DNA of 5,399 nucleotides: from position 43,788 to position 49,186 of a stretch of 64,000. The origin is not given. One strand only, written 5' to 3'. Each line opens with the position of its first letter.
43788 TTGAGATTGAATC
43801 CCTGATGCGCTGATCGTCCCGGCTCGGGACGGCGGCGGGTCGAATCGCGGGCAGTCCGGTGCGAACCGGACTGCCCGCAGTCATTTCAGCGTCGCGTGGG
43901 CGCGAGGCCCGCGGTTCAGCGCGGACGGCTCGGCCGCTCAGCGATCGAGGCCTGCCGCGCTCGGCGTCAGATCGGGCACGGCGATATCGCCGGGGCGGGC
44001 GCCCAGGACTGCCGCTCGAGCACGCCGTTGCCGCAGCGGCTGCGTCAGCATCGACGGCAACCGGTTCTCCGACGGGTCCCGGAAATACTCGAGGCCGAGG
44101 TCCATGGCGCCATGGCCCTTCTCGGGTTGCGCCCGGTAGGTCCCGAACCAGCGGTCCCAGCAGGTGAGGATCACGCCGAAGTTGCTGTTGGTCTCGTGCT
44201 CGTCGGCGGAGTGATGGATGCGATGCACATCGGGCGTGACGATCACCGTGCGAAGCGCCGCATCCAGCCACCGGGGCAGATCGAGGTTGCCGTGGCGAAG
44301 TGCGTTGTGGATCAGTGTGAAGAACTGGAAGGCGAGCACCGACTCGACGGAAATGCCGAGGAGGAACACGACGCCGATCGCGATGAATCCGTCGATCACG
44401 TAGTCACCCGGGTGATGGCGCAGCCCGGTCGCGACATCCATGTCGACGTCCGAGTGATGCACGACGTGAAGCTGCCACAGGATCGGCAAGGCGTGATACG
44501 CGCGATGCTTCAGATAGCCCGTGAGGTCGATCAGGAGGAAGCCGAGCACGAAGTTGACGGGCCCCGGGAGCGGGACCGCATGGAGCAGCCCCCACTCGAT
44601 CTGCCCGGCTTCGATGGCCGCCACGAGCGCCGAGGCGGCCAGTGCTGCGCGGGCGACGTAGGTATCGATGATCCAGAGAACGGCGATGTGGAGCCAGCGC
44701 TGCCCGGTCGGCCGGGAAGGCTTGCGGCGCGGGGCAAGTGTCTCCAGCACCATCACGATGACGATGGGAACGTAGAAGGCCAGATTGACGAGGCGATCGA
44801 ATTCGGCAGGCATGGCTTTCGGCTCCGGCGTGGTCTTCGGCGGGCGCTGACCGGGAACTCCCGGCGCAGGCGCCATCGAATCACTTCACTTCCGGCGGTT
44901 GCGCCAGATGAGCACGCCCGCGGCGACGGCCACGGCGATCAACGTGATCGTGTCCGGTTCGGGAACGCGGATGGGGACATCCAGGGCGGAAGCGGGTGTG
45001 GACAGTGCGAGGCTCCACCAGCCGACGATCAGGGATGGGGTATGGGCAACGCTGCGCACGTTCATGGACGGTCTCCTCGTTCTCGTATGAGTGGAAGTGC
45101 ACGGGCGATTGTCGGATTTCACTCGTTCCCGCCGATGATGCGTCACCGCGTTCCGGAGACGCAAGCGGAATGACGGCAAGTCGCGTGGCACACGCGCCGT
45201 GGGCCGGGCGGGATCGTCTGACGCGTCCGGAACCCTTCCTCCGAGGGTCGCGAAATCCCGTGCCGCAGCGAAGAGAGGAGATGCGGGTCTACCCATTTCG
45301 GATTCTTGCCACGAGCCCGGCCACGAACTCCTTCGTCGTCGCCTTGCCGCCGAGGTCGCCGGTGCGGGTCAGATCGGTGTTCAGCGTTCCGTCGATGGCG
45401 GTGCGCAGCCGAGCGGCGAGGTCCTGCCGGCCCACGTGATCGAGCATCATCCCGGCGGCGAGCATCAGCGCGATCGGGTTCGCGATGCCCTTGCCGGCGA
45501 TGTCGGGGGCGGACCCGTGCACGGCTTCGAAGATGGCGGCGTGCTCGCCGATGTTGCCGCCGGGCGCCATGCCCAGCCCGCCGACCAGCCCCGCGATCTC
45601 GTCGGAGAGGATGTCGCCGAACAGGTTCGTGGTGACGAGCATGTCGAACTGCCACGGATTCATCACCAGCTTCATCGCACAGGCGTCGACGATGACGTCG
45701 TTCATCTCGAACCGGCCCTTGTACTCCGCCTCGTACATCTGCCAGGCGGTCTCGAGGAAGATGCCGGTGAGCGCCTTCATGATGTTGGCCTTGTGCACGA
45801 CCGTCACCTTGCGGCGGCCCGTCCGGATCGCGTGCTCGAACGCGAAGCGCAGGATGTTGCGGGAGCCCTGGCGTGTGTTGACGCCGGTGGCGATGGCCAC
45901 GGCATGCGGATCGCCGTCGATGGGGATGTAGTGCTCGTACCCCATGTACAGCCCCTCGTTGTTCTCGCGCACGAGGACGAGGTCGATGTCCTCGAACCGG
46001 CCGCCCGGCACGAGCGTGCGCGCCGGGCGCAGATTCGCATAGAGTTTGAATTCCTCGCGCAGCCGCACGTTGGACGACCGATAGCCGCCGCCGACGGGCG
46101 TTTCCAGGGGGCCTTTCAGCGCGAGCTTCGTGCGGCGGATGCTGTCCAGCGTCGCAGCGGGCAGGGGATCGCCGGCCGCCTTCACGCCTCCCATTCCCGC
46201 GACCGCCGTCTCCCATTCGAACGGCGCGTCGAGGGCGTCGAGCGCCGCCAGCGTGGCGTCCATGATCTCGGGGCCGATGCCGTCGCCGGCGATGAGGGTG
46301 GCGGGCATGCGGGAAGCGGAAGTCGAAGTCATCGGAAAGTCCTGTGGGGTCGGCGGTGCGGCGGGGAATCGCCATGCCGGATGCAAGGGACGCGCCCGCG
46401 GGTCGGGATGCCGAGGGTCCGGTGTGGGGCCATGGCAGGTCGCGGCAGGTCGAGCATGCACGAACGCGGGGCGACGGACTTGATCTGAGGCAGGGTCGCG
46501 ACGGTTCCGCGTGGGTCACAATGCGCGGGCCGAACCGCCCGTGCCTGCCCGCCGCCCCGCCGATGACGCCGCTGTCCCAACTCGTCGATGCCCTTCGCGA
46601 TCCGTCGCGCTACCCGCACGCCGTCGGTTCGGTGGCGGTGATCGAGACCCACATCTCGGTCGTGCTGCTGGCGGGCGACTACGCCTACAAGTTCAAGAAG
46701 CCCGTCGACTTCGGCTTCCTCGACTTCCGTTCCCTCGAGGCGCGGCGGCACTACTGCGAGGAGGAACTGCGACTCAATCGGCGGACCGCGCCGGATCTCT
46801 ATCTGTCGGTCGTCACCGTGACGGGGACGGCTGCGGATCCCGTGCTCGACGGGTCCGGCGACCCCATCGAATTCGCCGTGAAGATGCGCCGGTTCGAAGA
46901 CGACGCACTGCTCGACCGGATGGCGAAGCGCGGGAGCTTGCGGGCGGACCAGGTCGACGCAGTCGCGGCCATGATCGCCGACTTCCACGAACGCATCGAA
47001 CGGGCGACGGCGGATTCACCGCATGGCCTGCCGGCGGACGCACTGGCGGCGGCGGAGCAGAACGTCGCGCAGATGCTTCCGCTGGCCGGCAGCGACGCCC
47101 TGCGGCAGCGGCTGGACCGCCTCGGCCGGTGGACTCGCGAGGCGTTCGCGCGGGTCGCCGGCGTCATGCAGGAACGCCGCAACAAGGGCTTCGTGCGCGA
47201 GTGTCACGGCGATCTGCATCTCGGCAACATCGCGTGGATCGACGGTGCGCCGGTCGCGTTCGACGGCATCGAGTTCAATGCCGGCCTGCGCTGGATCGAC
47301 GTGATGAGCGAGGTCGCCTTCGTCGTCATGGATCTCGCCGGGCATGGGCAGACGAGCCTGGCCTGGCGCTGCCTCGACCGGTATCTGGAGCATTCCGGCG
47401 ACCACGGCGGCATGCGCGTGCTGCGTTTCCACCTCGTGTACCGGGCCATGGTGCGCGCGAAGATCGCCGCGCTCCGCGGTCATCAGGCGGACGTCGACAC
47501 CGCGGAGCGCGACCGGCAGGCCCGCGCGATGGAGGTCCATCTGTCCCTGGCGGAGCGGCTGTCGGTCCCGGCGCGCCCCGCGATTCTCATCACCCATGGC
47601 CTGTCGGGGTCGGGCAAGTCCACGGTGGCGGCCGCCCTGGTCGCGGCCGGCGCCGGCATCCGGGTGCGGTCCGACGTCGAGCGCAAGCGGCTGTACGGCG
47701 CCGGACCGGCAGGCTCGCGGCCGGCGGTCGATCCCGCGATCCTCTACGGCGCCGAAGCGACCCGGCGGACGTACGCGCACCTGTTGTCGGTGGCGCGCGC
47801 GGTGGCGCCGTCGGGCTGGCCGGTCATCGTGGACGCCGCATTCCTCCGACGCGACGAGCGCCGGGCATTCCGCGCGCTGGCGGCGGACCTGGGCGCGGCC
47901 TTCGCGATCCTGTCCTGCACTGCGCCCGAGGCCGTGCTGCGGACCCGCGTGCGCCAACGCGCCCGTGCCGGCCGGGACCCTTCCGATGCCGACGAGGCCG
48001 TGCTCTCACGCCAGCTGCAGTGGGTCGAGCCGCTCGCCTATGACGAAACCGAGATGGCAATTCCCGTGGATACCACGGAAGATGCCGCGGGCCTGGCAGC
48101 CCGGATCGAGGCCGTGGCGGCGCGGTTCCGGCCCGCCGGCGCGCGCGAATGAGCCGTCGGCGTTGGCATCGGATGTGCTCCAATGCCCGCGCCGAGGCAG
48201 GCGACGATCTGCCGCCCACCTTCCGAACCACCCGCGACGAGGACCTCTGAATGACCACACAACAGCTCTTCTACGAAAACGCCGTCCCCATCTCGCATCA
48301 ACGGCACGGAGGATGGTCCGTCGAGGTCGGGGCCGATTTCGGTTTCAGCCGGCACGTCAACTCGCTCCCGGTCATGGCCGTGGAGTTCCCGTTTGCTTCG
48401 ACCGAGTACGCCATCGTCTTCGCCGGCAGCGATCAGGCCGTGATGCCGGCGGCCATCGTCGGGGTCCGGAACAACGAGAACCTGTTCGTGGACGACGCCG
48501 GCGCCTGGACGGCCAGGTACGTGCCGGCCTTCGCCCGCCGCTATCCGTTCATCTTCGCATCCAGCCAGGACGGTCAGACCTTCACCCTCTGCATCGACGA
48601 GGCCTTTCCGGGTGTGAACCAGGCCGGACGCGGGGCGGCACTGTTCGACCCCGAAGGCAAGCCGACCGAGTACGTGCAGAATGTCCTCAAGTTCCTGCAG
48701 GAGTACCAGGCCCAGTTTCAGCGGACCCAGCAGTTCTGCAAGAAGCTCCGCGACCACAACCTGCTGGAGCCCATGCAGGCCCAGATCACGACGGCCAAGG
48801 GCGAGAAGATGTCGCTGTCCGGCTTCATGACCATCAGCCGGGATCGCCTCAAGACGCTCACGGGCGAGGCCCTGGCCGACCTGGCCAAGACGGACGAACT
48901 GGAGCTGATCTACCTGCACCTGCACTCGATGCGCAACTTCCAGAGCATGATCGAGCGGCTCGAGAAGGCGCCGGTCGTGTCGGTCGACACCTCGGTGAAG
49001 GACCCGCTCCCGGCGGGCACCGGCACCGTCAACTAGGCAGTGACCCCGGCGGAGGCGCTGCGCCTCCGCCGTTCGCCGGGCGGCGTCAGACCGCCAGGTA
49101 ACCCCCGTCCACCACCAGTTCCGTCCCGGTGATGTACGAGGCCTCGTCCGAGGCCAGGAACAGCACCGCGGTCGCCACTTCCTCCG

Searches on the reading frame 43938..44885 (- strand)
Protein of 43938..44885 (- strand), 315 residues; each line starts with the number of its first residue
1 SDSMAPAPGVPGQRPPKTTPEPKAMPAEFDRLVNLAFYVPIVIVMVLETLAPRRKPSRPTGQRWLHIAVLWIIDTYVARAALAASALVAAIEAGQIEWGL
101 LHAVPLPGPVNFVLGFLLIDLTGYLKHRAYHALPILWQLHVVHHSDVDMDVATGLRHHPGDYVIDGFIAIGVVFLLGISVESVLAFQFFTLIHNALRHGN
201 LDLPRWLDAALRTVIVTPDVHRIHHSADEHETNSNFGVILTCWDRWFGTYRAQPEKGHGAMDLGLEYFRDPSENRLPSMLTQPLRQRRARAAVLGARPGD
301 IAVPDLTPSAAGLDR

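Call 44: search_protein_families(library=pfam, proteins=[window:43938-44885:-], max_evalue=0.001)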
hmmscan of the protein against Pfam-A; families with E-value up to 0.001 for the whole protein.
window:43938-44885:- (315 aa): 1 family
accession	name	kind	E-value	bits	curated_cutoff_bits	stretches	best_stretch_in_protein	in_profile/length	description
PF04116.19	FA_hydroxylase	-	4.3e-27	95.6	31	1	112-249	1-132/132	Fatty acid hydroxylase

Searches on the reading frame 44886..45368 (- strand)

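Call 44: search_protein_families(library=pfam, proteins=[window:44886-45368:-], max_evalue=0.001)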
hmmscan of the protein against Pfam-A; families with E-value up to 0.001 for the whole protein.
window:44886-45368:- (160 aa): 1 family
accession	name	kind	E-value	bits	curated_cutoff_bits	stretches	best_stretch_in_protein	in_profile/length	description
PF07589.16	PEP-CTERM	-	0.00015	22.2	20.7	1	135-159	2-24/24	PEP-CTERM motif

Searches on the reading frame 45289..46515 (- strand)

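Call 44: search_protein_families(library=pfam, proteins=[window:45289-46515:-], max_evalue=0.001)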
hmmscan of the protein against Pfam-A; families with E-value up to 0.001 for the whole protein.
window:45289-46515:- (408 aa): 1 family
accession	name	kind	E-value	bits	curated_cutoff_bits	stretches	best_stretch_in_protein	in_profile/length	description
PF00180.25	Iso_dh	-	6.1e-94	315.6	27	1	73-398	3-345/348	Isocitrate/isopropylmalate dehydrogenase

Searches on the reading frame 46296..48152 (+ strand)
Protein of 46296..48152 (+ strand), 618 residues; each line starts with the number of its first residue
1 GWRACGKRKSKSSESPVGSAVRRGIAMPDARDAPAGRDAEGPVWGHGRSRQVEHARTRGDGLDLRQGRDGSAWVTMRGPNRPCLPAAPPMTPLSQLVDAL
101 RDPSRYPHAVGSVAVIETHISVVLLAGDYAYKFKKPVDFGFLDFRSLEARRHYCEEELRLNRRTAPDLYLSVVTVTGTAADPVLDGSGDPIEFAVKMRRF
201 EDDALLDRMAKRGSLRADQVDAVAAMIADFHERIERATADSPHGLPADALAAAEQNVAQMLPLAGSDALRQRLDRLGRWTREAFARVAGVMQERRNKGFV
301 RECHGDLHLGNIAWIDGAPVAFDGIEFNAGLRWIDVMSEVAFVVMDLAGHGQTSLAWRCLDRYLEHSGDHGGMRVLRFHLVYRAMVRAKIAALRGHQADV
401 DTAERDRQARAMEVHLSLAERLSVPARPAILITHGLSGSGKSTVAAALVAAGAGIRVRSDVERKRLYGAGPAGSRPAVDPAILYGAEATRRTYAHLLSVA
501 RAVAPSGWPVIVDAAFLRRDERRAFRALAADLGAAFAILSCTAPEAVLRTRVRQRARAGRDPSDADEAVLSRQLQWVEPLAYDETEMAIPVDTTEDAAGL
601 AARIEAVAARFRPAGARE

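Call 45: search_protein_families(library=pfam, proteins=[window:46296-48152:+], max_evalue=0.001)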
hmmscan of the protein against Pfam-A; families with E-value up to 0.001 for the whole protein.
window:46296-48152:+ (618 aa): 1 family
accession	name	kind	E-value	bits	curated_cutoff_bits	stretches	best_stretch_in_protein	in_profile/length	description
PF13671.12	AAA_33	-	1.5e-39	136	27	1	431-580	2-143/143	AAA domain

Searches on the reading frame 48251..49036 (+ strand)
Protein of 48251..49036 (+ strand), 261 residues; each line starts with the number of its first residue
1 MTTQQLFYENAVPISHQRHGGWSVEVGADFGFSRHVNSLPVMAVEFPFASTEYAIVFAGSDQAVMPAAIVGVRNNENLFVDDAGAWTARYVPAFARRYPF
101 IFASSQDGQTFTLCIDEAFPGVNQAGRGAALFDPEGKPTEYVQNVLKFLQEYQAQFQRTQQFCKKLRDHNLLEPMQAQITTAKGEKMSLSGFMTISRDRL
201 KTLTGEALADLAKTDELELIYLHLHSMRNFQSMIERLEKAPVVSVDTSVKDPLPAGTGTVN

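Call 45: search_protein_families(library=pfam, proteins=[window:48251-49036:+], max_evalue=0.001)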
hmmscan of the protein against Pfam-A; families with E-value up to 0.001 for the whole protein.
window:48251-49036:+ (261 aa): 1 family
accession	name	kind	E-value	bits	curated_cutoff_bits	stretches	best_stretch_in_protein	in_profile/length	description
PF07277.16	SapC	-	1.2e-73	247.8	28.9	1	15-232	2-219/220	SapC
